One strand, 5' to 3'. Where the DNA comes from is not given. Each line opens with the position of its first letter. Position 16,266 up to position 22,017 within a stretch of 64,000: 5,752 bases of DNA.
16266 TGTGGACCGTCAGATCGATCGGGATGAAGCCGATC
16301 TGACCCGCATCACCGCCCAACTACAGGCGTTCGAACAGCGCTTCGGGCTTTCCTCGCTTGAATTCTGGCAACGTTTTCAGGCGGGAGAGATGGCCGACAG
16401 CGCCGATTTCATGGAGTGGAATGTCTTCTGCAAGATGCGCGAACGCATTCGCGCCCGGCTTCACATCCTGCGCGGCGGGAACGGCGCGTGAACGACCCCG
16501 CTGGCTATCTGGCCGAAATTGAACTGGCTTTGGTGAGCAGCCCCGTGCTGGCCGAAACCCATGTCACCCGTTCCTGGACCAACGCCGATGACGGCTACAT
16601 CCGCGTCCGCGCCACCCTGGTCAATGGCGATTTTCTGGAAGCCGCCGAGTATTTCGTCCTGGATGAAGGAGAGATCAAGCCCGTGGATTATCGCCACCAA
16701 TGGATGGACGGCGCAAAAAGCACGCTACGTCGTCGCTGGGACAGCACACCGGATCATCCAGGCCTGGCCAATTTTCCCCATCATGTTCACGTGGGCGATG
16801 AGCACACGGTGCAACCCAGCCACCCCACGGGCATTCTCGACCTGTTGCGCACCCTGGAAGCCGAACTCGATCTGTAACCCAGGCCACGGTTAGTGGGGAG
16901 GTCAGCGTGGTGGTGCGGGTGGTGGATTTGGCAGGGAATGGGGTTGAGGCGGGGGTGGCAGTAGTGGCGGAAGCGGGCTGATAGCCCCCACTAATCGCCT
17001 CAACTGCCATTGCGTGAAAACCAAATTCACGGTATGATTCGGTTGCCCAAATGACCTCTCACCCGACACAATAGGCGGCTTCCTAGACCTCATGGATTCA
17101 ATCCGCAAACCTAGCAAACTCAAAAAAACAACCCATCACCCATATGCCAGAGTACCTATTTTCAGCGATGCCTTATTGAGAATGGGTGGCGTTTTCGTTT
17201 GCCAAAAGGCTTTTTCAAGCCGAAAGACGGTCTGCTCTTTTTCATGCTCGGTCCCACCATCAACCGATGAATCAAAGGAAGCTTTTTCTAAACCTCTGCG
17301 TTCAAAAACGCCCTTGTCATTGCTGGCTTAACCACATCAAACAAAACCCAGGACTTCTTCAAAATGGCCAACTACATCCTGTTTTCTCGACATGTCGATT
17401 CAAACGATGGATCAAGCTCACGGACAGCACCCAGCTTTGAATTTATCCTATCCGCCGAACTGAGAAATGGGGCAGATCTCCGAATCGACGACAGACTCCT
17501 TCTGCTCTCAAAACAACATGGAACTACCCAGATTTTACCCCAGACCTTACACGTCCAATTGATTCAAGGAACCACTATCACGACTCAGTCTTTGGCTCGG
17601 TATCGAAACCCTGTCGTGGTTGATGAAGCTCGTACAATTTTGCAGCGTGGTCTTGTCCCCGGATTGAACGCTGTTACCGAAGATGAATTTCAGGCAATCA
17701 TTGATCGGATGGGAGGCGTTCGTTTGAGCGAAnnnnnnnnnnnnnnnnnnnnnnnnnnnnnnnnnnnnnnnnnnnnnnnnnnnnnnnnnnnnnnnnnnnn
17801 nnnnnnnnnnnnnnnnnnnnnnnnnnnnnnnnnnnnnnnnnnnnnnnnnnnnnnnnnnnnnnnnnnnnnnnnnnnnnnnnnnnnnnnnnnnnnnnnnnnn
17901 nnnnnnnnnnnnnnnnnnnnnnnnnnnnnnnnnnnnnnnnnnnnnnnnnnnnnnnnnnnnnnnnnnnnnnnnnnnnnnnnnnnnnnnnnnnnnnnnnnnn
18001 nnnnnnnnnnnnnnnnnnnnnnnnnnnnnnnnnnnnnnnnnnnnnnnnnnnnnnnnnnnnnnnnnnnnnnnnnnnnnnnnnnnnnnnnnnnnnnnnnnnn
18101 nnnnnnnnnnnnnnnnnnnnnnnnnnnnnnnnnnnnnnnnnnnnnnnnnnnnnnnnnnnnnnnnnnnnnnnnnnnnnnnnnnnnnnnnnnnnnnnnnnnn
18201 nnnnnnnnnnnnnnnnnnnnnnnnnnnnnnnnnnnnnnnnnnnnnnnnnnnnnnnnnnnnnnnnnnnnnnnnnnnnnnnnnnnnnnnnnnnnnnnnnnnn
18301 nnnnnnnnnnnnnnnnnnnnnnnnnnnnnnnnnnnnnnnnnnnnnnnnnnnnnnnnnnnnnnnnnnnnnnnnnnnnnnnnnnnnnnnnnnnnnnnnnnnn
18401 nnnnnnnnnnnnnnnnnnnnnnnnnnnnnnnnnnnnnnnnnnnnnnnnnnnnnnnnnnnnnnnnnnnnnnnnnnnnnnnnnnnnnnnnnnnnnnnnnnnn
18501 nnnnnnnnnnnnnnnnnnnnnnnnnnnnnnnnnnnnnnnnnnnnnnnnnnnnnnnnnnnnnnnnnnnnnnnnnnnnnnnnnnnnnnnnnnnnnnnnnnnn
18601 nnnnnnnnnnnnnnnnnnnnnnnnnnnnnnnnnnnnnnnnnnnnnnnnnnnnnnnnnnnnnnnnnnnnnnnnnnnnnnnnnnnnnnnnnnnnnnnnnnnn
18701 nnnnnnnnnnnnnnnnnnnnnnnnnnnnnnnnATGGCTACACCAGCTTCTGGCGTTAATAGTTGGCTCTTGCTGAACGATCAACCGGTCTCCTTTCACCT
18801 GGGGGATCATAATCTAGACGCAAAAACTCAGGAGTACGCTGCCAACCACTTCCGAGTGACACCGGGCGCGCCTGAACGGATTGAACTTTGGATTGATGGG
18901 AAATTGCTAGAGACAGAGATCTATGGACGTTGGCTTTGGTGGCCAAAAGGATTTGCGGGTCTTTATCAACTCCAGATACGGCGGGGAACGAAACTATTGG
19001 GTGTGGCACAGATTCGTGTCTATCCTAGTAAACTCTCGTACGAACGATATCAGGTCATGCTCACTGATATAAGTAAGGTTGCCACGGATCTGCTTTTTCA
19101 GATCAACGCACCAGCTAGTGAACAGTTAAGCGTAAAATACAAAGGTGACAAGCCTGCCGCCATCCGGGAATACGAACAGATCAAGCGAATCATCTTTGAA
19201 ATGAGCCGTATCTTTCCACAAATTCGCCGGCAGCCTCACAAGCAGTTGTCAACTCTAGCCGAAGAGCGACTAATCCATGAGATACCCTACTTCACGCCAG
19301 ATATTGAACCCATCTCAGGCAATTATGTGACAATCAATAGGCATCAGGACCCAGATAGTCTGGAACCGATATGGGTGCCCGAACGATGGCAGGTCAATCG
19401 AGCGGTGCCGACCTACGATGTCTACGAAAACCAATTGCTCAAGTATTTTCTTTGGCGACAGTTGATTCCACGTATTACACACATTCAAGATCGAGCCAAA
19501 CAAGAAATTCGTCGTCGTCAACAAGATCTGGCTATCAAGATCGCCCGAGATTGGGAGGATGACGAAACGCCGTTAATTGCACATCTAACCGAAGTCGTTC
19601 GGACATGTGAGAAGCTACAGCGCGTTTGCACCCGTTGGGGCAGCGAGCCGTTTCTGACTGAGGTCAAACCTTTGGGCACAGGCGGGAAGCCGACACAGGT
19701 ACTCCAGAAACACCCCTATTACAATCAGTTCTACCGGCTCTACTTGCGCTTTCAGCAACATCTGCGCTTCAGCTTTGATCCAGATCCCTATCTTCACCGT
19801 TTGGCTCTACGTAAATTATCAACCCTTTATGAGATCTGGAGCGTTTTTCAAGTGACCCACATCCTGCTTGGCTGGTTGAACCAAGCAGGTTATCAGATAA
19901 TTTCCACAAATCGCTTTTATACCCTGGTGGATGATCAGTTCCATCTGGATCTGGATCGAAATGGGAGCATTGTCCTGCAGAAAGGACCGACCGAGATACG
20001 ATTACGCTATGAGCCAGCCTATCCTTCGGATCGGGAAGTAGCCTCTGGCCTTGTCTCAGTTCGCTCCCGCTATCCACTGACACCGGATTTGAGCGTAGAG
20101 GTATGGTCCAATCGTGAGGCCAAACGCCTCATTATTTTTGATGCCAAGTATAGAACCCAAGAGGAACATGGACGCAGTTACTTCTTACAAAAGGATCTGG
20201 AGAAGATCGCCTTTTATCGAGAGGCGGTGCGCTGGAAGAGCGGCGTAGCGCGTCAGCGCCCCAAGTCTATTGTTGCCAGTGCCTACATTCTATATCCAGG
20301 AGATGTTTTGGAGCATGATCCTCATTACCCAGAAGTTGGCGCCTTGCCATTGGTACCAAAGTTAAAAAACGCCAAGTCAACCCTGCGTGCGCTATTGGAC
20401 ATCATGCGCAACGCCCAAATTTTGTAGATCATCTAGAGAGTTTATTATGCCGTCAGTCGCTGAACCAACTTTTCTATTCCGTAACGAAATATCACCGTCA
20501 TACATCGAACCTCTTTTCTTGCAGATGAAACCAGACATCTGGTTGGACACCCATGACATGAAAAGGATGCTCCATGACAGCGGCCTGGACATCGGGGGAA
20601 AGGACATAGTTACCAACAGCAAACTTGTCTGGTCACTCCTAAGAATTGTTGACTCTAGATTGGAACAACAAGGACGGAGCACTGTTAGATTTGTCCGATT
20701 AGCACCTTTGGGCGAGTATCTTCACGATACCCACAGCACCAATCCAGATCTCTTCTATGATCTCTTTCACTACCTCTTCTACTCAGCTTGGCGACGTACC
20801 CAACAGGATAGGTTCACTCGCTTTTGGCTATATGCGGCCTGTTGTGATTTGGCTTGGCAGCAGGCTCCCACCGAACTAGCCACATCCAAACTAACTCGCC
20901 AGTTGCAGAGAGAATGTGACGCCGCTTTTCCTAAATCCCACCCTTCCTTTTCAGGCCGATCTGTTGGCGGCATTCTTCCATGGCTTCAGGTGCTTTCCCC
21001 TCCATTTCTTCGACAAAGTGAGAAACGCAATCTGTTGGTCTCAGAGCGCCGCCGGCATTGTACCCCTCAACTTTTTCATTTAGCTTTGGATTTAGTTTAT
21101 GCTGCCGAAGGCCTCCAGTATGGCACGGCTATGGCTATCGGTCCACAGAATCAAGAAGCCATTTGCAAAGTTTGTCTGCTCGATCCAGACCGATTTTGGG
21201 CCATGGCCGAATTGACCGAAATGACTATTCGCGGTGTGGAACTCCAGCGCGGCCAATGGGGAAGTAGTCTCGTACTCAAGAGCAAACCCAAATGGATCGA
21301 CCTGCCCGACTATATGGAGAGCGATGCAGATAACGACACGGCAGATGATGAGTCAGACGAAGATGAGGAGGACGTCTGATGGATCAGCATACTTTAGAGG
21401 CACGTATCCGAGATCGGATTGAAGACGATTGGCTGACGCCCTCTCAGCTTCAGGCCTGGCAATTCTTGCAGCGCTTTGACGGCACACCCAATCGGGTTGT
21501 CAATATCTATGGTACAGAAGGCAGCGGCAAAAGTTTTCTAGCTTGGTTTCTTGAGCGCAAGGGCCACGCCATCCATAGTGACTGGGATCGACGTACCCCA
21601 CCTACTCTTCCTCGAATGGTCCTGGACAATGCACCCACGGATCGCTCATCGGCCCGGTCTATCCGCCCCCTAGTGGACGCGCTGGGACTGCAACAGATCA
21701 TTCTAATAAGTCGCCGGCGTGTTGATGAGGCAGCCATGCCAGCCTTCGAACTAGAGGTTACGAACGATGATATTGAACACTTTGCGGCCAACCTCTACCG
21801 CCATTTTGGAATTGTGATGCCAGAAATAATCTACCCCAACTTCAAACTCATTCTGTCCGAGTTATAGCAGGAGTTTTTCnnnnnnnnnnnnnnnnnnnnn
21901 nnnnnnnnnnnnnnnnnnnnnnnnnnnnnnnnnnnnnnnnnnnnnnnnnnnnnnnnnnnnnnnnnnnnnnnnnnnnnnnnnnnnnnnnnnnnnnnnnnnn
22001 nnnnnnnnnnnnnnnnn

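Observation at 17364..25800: Five-gene McrBC-plus-three-NTPase-module operon: candidate undescribed defence system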

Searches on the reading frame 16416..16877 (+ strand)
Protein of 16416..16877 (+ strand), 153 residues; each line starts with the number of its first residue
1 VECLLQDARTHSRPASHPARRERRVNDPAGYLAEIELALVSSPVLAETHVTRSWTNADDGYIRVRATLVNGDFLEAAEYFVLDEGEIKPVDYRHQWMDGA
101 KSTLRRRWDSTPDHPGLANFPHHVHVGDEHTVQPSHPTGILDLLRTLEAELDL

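Call 39: search_protein_families(library=pfam, proteins=[window:16416-16877:+], max_evalue=0.001)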
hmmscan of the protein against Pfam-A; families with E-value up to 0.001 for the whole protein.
window:16416-16877:+ (153 aa): 1 family
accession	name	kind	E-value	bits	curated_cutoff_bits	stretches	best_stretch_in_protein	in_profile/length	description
PF20126.4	TumE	-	2.2e-17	63.2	23.4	1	67-151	2-80/81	Toxin TumE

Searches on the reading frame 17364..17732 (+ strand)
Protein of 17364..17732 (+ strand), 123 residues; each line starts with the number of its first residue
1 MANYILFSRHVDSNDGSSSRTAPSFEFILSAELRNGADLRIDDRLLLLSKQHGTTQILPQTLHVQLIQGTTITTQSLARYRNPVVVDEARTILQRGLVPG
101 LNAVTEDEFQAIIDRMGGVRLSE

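Call 83: search_protein_families(library=pfam, alignment_id=A7, max_evalue=1)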
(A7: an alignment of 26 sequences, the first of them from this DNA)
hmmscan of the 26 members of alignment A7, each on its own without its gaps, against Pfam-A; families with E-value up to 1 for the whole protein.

A. member 1, seq(123 aa): 0 families

B. families by the number of members that match (of 26 scanned): 11 families
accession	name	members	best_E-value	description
PF07290.17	YqiJ_OB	1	0.022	Inner membrane protein YqiJ, OB-fold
PF18141.7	UPF1_1B_dom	1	0.028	RNA helicase UPF1, 1B domain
PF05380.18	Peptidase_A17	1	0.037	Pao retrotransposon peptidase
PF23764.1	Beta-barrel_GLAA-B_II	1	0.04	GLAA-B beta-barrel domain II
PF04266.20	ASCH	1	0.067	ASCH domain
PF20440.3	GvpD_bR2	1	0.072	GvpD basic region 2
PF00358.26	PTS_EIIA_1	1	0.1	phosphoenolpyruvate-dependent sugar phosphotransferase system, EIIA 1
PF24203.1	Phage_ProQ_C_like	1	0.11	Phage ProQ C-terminal-like domain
PF21796.3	Cac1_C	1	0.17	Chromatin assembly factor 1 subunit Cac1, C-terminal domain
PF14430.11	Imm1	1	0.19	Immunity protein Imm1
PF18340.7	TraI_2B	1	0.19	DNA relaxase TraI 2B/2B-like domain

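Call 84: search_solved_structures(query=A7, max_evalue=10)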
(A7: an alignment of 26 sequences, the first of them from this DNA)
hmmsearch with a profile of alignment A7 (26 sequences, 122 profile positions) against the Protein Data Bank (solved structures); distinct sequences matched with E-value up to 10: 2.
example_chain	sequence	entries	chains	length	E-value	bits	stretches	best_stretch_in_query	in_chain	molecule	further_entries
9fvu_A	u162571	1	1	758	0.15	15.5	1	21-82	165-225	Aspartyl/asparaginyl beta-hydroxylase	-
6n0s_A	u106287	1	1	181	0.28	14.6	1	72-112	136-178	ATPase associated with various cellular activities, AAA_5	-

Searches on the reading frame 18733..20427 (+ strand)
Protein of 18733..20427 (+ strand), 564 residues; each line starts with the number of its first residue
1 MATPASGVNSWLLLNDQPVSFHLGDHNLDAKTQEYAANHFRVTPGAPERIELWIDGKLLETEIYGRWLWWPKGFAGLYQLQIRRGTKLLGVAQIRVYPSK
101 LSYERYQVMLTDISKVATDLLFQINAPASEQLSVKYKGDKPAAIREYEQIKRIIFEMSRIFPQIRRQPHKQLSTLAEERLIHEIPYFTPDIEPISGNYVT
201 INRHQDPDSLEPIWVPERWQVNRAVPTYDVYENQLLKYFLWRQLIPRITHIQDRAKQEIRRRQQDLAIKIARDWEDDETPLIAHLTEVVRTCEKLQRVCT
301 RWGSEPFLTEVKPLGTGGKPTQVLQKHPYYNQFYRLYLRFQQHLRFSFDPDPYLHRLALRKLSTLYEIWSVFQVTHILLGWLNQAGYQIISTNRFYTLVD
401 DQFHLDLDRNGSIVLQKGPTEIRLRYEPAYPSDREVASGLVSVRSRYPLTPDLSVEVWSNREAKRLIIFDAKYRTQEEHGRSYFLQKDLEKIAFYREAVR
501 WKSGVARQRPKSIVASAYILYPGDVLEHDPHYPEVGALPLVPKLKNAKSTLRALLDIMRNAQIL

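Call 4: search_protein_families(library=pfam, proteins=[window:18733-20427:+], max_evalue=0.1)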
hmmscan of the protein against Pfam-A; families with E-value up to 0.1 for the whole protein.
window:18733-20427:+ (564 aa): 2 families
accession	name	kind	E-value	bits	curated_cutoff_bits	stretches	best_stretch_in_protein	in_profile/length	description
PF09823.15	DUF2357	-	1e-21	77.7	23.3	1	72-337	7-251/251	Domain of unknown function (DUF2357)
PF04411.18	PDDEXK_7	-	5.2e-16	59.6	22.1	1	364-524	1-162/164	PD-(D/E)XK nuclease superfamily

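Call 5: search_protein_families(library=padloc, proteins=[window:18733-20427:+], max_evalue=0.1)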
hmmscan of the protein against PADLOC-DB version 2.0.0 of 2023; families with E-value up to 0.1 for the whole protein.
window:18733-20427:+ (564 aa): 0 families

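Call 6: search_protein_families(library=ncbifam, proteins=[window:18733-20427:+], max_evalue=0.1)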
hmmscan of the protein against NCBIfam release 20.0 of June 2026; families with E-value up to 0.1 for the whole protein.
window:18733-20427:+ (564 aa): 0 families

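Call 59: search_solved_structures(query=window:18733-20427:+, max_evalue=0.1, show_alignments=1)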
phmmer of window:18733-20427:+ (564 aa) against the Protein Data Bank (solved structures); distinct sequences matched with E-value up to 0.1: 0.

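Call 63: search_solved_structures(query=A6, max_evalue=1, show_alignments=1)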
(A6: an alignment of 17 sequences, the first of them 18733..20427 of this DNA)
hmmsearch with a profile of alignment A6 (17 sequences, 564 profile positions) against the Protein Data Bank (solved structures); distinct sequences matched with E-value up to 1: 0.

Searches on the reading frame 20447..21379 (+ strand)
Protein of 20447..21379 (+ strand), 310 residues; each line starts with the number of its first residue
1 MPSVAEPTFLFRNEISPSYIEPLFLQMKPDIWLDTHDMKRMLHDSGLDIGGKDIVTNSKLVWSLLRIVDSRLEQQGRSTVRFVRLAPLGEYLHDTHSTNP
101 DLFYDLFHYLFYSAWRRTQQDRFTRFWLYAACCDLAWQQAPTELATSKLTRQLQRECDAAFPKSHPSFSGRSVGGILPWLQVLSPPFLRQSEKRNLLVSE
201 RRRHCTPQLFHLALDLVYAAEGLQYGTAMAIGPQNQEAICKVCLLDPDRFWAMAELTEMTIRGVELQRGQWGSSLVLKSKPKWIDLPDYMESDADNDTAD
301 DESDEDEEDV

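Call 4: search_protein_families(library=pfam, proteins=[window:20447-21379:+], max_evalue=0.1)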
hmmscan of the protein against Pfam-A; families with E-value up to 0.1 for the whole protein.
window:20447-21379:+ (310 aa): 0 families

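Call 5: search_protein_families(library=padloc, proteins=[window:20447-21379:+], max_evalue=0.1)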
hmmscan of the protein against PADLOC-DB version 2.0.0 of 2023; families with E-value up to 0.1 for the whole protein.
window:20447-21379:+ (310 aa): 0 families

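Call 6: search_protein_families(library=ncbifam, proteins=[window:20447-21379:+], max_evalue=0.1)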
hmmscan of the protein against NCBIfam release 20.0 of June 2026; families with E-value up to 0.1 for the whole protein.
window:20447-21379:+ (310 aa): 0 families

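Call 42: find_homologous_proteins(query=window:20447-21379:+)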
Query window:20447-21379:+ (310 aa): 100 proteins with E <= 0.001 among 792 candidates.
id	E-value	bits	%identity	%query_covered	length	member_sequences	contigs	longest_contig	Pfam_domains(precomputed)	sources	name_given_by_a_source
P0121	6.7e-213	724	100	100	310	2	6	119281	-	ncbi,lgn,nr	ncbi:MAG: hypothetical protein KBG20_01190 [Caldilineaceae bacterium]|nr:hypothetical protein [Caldi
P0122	3.2e-96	340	51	96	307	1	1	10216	-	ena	-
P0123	1.6e-95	338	53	95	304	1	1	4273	-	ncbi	-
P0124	5.4e-95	336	51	97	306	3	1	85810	-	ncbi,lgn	-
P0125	1.2e-94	335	49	91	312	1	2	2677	-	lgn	-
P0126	3.4e-94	334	48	95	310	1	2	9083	-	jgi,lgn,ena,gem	-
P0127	1.5e-93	331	50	91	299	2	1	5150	-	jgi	jgi:hypothetical protein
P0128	1.7e-93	331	49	92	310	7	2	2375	-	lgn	-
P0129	9.9e-93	329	49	99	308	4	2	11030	-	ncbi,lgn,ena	-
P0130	1.3e-92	328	48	99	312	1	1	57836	-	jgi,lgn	-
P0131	1.5e-92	328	47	99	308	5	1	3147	-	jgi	jgi:hypothetical protein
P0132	2.7e-92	327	49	92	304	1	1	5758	-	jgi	jgi:hypothetical protein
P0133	2.8e-92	327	48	97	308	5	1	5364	-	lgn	-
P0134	4.1e-92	327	48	97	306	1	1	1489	-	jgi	jgi:hypothetical protein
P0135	4.9e-92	326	47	99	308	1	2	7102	-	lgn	-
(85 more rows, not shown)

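Call 64: predict_structure(alignment_id=A3)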
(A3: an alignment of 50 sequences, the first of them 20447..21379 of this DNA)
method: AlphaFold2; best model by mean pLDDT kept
length: 310 residues; sequences in the alignment: 50
mean_pLDDT: 92.1   pTM: 0.91
mean pLDDT of the five models: 92.1, 91.8, 91.5, 91.0, 90.4
residues with pLDDT >= 90: 259; 70-90: 28; 50-70: 15; < 50: 8
segments of 3 or more residues with pLDDT < 50: 303-305, 307-310
pLDDT, mean of each block of 10 residues (from residue 1): 71 90 96 97 89 93 95 93 97 98 98 96 94 98 96 95 89 96 98 94 99 98 98 98 99 98 96 96 93 59 48
secondary structure, 60 per line:
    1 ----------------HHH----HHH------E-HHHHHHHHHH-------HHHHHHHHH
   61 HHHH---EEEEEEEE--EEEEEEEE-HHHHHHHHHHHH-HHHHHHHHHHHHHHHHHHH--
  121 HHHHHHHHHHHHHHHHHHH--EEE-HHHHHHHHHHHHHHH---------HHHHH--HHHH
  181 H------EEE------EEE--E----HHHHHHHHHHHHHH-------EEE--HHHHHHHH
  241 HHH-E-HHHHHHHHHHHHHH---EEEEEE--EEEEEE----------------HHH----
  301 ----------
elements in order: H35-44 H52-64 E68-75 E78-85 H87-98 H100-118 H121-139 E142-144 H146-160 H170-174 H177-181 E188-190 E197-199 H207-220 E228-230 H233-243 H247-260 E264-269 E272-277

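Call 67: fold_search(model_id=the predicted structure, library=pdb)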
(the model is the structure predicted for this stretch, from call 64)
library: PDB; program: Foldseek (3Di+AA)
matches with E <= 10: 479; with E <= 0.001: 3
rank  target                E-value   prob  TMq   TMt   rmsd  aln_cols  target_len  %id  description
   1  6juf_A                7.3e-05  1.00  0.55  0.50   6.0       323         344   14  SspB crystal structure (released 2020-03-25)
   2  6juf_B                1.6e-04  1.00  0.54  0.50   6.1       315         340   14  SspB crystal structure (released 2020-03-25)
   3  6lb9_A                2.9e-04  1.00  0.53  0.48   6.5       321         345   13  Magnesium ion-bound SspB crystal structure (released 2020-03-25)
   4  7z1o_O                6.4e-03  0.38  0.16  0.10  21.3       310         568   12  Structure of yeast RNA Polymerase III PTC + NTPs (released 2022-08-31)
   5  7z1l_O                1.7e-02  0.28  0.16  0.10  20.8       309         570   14  Structure of yeast RNA Polymerase III Pre-Termination Complex (PTC) (released 2022-08-31)
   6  3p9i_A                2.1e-02  0.51  0.22  0.20  18.2       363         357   11  Crystal structure of perennial ryegrass LpOMT1 complexed with S-adenosyl-L-homocysteine and sinapaldehyde (released 2011-01-12)
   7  7d58_O                2.4e-02  0.47  0.19  0.14  15.6       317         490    8  cryo-EM structure of human RNA polymerase III in elongating state (released 2021-02-17)
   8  6i71_A                2.7e-02  0.60  0.24  0.22  18.0       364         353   10  Structure of Fragaria ananassa O-methyltransferase in complex with S-adenosylhomocysteine (released 2019-11-27)
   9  6f40_O                4.5e-02  0.28  0.18  0.11  21.1       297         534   11  RNA Polymerase III open complex (released 2018-01-17)
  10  6abt_A                5.3e-02  1.00  0.25  0.71   2.6        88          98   16  Crystal structure of transcription factor from Listeria monocytogenes (released 2019-06-05)
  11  2zme_B                5.3e-02  0.44  0.19  0.25  16.5       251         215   13  Integrated structural and functional model of the human ESCRT-II complex (released 2008-11-04)
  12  4pgh_A                6.2e-02  0.33  0.22  0.20  18.7       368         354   10  Caffeic acid O-methyltransferase from Sorghum bicolor (released 2014-07-02)
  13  4pgh_C                6.9e-02  0.38  0.23  0.20  18.4       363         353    8  Caffeic acid O-methyltransferase from Sorghum bicolor (released 2014-07-02)
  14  3cuq_A                8.0e-02  0.54  0.19  0.25  18.6       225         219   10  Integrated structural and functional model of the human ESCRT-II complex (released 2008-11-04)
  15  2zme_A                8.9e-02  0.51  0.19  0.26  19.1       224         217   13  Integrated structural and functional model of the human ESCRT-II complex (released 2008-11-04)
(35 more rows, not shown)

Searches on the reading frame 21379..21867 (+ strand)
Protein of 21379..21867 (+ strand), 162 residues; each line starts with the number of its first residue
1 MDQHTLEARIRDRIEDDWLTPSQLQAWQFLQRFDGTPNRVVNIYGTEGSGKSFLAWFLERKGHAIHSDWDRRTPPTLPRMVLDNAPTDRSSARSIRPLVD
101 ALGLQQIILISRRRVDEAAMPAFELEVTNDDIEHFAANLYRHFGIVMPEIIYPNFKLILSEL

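Call 4: search_protein_families(library=pfam, proteins=[window:21379-21867:+], max_evalue=0.1)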
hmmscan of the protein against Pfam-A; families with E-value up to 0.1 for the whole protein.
window:21379-21867:+ (162 aa): 1 family
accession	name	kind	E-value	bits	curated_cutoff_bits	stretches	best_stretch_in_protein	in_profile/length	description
PF13191.12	AAA_16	-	0.0042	18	32.6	1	31-72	18-63/167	AAA ATPase domain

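Call 5: search_protein_families(library=padloc, proteins=[window:21379-21867:+], max_evalue=0.1)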
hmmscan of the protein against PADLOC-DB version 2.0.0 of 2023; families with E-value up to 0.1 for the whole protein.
window:21379-21867:+ (162 aa): 1 family
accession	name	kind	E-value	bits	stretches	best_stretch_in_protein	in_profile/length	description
PDLC04886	PDC-S06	-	0.034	10.9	1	36-64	23-51/727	-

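Call 6: search_protein_families(library=ncbifam, proteins=[window:21379-21867:+], max_evalue=0.1)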
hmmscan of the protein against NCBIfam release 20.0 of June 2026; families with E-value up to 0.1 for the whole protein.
window:21379-21867:+ (162 aa): 0 families
